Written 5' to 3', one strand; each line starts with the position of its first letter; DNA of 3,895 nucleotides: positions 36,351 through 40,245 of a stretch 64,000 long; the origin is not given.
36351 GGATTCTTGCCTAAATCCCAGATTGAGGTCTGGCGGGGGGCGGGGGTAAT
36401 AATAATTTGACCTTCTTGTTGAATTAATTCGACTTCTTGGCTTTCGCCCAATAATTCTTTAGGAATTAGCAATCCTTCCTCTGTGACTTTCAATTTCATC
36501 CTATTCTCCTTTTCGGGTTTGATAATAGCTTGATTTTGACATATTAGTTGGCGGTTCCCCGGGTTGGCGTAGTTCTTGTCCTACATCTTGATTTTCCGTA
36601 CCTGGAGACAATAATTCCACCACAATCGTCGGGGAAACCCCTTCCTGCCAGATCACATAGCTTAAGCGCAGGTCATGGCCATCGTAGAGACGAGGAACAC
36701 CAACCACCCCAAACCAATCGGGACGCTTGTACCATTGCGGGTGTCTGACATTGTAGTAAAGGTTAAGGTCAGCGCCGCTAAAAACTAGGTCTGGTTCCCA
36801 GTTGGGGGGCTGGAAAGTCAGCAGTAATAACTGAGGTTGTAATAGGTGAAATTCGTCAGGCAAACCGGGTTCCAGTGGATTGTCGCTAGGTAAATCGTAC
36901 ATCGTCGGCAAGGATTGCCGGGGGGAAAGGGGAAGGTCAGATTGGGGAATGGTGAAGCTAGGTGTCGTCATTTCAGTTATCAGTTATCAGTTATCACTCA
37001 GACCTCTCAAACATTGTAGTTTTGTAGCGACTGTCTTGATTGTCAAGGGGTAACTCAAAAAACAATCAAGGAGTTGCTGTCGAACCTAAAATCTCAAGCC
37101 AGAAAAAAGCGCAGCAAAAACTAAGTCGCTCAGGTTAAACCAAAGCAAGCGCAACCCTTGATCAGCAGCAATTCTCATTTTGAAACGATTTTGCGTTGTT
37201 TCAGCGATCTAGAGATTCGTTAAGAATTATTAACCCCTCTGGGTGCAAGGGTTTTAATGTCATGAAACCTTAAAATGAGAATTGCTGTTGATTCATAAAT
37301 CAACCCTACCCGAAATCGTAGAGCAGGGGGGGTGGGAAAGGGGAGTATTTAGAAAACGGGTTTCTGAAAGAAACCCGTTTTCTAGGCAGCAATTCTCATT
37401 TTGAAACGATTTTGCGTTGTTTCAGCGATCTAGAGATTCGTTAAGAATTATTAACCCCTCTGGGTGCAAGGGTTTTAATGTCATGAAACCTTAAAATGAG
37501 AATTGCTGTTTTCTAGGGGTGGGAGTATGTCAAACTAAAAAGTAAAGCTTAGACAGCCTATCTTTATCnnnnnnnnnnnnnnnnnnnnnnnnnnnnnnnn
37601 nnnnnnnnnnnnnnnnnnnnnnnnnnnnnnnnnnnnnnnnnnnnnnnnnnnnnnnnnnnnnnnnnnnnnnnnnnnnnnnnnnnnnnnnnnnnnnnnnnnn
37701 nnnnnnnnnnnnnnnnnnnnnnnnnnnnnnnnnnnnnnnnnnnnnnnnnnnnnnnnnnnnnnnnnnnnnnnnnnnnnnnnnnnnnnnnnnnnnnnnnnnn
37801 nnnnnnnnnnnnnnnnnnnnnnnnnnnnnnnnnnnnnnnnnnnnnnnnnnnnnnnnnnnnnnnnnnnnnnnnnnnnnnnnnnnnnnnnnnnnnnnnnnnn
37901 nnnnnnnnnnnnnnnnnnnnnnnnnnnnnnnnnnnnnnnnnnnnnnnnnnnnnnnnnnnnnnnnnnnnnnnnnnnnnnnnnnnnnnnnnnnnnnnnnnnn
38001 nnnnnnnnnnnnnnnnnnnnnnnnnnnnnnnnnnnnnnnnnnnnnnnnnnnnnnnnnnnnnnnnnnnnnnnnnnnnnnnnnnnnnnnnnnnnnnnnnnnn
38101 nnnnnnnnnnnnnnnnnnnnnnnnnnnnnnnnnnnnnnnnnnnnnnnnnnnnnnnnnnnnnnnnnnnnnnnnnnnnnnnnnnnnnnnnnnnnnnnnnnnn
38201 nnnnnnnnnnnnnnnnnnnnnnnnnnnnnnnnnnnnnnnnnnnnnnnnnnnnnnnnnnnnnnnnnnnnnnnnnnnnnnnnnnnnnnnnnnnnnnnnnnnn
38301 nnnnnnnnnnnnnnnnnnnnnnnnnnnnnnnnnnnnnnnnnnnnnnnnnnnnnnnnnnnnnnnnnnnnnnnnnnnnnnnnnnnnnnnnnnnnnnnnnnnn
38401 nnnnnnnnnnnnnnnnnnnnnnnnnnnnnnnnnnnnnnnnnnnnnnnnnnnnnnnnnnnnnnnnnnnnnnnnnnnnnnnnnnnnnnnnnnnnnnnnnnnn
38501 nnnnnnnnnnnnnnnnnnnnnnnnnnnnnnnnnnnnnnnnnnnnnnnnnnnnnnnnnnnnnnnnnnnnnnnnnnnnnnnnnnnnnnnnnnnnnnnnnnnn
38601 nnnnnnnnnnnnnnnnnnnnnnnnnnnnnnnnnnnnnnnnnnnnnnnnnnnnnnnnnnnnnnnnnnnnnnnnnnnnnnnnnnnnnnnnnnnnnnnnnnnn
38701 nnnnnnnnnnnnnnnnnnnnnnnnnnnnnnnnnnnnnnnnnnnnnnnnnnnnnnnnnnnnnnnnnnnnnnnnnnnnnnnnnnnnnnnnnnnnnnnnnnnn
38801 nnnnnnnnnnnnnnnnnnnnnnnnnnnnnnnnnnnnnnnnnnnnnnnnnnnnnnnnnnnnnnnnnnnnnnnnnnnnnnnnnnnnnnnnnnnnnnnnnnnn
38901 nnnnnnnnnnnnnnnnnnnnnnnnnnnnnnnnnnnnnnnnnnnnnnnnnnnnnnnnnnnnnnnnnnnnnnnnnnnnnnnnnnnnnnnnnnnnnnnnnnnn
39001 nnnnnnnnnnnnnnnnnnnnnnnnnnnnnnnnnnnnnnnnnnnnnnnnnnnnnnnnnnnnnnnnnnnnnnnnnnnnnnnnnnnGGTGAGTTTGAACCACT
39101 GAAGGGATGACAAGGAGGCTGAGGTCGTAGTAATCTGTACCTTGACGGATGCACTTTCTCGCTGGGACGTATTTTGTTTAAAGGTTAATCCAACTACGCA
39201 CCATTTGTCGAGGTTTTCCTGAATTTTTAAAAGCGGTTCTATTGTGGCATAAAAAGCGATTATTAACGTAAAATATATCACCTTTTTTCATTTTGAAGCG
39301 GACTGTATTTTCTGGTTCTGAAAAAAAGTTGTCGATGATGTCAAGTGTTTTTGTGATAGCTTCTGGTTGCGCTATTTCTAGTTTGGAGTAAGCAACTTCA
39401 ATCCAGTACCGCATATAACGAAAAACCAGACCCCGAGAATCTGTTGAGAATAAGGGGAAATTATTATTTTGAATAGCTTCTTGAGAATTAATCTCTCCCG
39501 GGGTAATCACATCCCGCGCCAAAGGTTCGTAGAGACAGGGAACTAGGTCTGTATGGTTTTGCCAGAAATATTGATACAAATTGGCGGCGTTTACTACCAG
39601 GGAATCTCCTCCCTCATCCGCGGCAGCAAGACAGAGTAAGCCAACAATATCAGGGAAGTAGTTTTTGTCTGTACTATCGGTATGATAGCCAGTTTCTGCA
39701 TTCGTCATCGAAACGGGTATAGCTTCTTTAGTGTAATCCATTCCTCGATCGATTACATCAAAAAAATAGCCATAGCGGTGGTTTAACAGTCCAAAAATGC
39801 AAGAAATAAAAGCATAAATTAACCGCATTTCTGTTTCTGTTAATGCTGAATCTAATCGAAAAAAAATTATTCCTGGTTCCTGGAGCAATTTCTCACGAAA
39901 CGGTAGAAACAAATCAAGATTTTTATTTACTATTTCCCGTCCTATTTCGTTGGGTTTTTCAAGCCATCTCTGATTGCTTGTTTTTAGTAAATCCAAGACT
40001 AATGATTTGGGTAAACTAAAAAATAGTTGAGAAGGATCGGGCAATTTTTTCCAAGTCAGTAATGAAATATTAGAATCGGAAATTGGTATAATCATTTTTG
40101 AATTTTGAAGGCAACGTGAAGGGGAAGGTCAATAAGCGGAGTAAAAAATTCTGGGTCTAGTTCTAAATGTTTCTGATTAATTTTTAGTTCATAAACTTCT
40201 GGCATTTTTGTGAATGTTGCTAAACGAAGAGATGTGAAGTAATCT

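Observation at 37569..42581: Cryptic operon led by an SznF-like (HDO di-iron + cupin) enzyme with a methyltransferase, a TauD-like dioxygenase and a convergent SagB-type dehydrogenase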

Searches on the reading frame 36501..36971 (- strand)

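Call 6: search_protein_families(library=pfam, proteins=[window:36501-36971:-], max_evalue=0.01)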
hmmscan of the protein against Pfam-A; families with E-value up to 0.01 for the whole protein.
window:36501-36971:- (156 aa): 1 family
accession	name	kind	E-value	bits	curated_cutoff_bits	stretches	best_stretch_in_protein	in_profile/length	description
PF05685.18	Uma2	-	7.1e-07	29.3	27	1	35-133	26-114/172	Putative restriction endonuclease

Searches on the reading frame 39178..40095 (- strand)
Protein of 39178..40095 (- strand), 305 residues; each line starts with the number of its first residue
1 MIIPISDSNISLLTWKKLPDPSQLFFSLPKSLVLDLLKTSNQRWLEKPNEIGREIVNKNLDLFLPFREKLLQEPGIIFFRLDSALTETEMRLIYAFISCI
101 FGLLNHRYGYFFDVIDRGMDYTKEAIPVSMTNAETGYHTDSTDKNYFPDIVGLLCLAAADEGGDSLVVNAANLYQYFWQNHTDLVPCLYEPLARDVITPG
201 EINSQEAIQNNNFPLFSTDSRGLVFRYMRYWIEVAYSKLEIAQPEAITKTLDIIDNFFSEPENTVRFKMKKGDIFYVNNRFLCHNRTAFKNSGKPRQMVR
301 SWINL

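Call 6: search_protein_families(library=pfam, proteins=[window:39178-40095:-], max_evalue=0.01)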
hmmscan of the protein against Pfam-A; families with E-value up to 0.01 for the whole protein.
window:39178-40095:- (305 aa): 2 families
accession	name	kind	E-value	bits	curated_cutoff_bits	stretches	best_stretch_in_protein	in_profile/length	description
PF02668.22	TauD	-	4.4e-24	86.3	27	1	67-302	30-267/267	Taurine catabolism dioxygenase TauD, TfdA family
PF08943.16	CsiD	-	0.0045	16.7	27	1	184-293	179-281/294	CsiD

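Call 7: search_protein_families(library=ncbifam, proteins=[window:39178-40095:-], max_evalue=0.01)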
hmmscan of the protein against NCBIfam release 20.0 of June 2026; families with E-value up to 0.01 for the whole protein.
window:39178-40095:- (305 aa): 3 families
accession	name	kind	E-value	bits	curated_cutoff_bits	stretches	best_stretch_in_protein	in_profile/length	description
NF049936.1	TriMthamethphnDioxTmpA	equivalog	1.2e-13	50.7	400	1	102-296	156-342/366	2-trimethylaminoethylphosphonate dioxygenase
TIGR02409.1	carnitine_bodg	equivalog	1.1e-12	47.7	414.75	1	106-298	163-347/366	gamma-butyrobetaine dioxygenase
TIGR02410.1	carnitine_TMLD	equivalog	1.8e-09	37.6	268.3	1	129-299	173-344/362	trimethyllysine dioxygenase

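Call 18: search_solved_structures(query=window:39178-40095:-, max_evalue=0.01, show_alignments=1)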
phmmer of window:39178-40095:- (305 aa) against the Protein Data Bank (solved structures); distinct sequences matched with E-value up to 0.01: 6.
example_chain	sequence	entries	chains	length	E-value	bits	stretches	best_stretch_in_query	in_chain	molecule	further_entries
7n7v_A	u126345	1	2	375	2.6e-13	52.8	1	85-304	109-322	Predicted hydroxylase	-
5eqn_A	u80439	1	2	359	1.3e-12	50.5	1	134-304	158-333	FrbJ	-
6npb_A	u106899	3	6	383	3.3e-06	29.5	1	100-294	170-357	TmpA, 2-trimethylaminoethylphosphonate hydroxylase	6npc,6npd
4bg1_A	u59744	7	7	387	0.00012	24.4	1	124-290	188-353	GAMMA-BUTYROBETAINE DIOXYGENASE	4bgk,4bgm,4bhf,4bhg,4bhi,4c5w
3ms5_A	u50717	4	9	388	0.00012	24.4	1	124-290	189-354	Gamma-butyrobetaine dioxygenase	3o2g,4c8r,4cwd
3n6w_A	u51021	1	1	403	0.00013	24.2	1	124-290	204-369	Gamma-butyrobetaine dioxygenase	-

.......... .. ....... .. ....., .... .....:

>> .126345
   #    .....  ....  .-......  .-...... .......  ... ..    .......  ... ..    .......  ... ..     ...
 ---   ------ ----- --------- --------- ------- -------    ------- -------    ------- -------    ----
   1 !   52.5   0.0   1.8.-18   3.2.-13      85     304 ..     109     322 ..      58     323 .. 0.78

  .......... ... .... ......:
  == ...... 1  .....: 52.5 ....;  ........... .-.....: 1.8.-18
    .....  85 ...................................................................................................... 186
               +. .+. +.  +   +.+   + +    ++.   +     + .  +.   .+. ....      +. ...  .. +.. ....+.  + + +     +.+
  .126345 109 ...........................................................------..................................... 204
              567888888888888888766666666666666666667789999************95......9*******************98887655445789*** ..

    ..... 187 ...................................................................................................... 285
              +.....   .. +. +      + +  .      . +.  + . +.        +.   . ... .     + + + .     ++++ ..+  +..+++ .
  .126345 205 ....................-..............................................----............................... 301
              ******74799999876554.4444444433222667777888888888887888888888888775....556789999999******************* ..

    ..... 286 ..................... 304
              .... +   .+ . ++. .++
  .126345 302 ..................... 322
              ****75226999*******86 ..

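Call 47: search_solved_structures(query=A3, max_evalue=0.001)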
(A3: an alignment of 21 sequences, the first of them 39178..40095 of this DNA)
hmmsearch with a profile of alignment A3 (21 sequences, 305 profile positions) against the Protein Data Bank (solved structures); distinct sequences matched with E-value up to 0.001: 9.
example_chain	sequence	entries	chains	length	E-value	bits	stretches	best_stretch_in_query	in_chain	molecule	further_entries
5eqn_A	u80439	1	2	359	3.8e-27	98.6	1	9-305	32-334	FrbJ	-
7n7v_A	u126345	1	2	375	6.6e-25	91.3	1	37-304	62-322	Predicted hydroxylase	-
4bg1_A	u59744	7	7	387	2e-14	56.9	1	96-293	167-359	GAMMA-BUTYROBETAINE DIOXYGENASE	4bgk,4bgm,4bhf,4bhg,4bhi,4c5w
3ms5_A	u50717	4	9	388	2e-14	56.9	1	96-293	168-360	Gamma-butyrobetaine dioxygenase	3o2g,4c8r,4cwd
3n6w_A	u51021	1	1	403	2.2e-14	56.7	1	96-293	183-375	Gamma-butyrobetaine dioxygenase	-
6npb_A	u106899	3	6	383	9.4e-09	38.2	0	127-187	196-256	TmpA, 2-trimethylaminoethylphosphonate hydroxylase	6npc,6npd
9yut_A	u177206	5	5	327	3.2e-05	26.7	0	258-289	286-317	TauD/TfdA-like domain-containing protein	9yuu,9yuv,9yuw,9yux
2og5_A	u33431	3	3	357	0.00027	23.6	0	236-302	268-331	Putative oxygenase | asparagine oxygenase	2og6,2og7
9j0j_A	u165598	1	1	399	0.00034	23.3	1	95-290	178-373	Fe/2OG-dependent oxygenase DfmD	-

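Call 81: search_protein_families(library=padloc, proteins=[window:39178-40095:-], max_evalue=0.01)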
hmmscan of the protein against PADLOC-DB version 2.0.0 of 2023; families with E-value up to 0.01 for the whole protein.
window:39178-40095:- (305 aa): 0 families

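Call 92: search_solved_structures(query=A3, max_evalue=1e-8, show_alignments=4)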
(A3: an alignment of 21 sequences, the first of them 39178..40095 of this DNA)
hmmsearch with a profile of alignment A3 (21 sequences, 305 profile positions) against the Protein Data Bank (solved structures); distinct sequences matched with E-value up to 1e-8: 6.
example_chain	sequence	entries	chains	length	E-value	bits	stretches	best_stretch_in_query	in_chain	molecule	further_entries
5eqn_A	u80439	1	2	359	3.8e-27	98.6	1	9-305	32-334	FrbJ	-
7n7v_A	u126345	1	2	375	6.6e-25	91.3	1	37-304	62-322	Predicted hydroxylase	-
4bg1_A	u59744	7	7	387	2e-14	56.9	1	96-293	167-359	GAMMA-BUTYROBETAINE DIOXYGENASE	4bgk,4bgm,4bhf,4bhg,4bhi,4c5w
3ms5_A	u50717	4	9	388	2e-14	56.9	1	96-293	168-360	Gamma-butyrobetaine dioxygenase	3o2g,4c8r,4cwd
3n6w_A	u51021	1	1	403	2.2e-14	56.7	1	96-293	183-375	Gamma-butyrobetaine dioxygenase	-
6npb_A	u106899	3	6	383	9.4e-09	38.2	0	127-187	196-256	TmpA, 2-trimethylaminoethylphosphonate hydroxylase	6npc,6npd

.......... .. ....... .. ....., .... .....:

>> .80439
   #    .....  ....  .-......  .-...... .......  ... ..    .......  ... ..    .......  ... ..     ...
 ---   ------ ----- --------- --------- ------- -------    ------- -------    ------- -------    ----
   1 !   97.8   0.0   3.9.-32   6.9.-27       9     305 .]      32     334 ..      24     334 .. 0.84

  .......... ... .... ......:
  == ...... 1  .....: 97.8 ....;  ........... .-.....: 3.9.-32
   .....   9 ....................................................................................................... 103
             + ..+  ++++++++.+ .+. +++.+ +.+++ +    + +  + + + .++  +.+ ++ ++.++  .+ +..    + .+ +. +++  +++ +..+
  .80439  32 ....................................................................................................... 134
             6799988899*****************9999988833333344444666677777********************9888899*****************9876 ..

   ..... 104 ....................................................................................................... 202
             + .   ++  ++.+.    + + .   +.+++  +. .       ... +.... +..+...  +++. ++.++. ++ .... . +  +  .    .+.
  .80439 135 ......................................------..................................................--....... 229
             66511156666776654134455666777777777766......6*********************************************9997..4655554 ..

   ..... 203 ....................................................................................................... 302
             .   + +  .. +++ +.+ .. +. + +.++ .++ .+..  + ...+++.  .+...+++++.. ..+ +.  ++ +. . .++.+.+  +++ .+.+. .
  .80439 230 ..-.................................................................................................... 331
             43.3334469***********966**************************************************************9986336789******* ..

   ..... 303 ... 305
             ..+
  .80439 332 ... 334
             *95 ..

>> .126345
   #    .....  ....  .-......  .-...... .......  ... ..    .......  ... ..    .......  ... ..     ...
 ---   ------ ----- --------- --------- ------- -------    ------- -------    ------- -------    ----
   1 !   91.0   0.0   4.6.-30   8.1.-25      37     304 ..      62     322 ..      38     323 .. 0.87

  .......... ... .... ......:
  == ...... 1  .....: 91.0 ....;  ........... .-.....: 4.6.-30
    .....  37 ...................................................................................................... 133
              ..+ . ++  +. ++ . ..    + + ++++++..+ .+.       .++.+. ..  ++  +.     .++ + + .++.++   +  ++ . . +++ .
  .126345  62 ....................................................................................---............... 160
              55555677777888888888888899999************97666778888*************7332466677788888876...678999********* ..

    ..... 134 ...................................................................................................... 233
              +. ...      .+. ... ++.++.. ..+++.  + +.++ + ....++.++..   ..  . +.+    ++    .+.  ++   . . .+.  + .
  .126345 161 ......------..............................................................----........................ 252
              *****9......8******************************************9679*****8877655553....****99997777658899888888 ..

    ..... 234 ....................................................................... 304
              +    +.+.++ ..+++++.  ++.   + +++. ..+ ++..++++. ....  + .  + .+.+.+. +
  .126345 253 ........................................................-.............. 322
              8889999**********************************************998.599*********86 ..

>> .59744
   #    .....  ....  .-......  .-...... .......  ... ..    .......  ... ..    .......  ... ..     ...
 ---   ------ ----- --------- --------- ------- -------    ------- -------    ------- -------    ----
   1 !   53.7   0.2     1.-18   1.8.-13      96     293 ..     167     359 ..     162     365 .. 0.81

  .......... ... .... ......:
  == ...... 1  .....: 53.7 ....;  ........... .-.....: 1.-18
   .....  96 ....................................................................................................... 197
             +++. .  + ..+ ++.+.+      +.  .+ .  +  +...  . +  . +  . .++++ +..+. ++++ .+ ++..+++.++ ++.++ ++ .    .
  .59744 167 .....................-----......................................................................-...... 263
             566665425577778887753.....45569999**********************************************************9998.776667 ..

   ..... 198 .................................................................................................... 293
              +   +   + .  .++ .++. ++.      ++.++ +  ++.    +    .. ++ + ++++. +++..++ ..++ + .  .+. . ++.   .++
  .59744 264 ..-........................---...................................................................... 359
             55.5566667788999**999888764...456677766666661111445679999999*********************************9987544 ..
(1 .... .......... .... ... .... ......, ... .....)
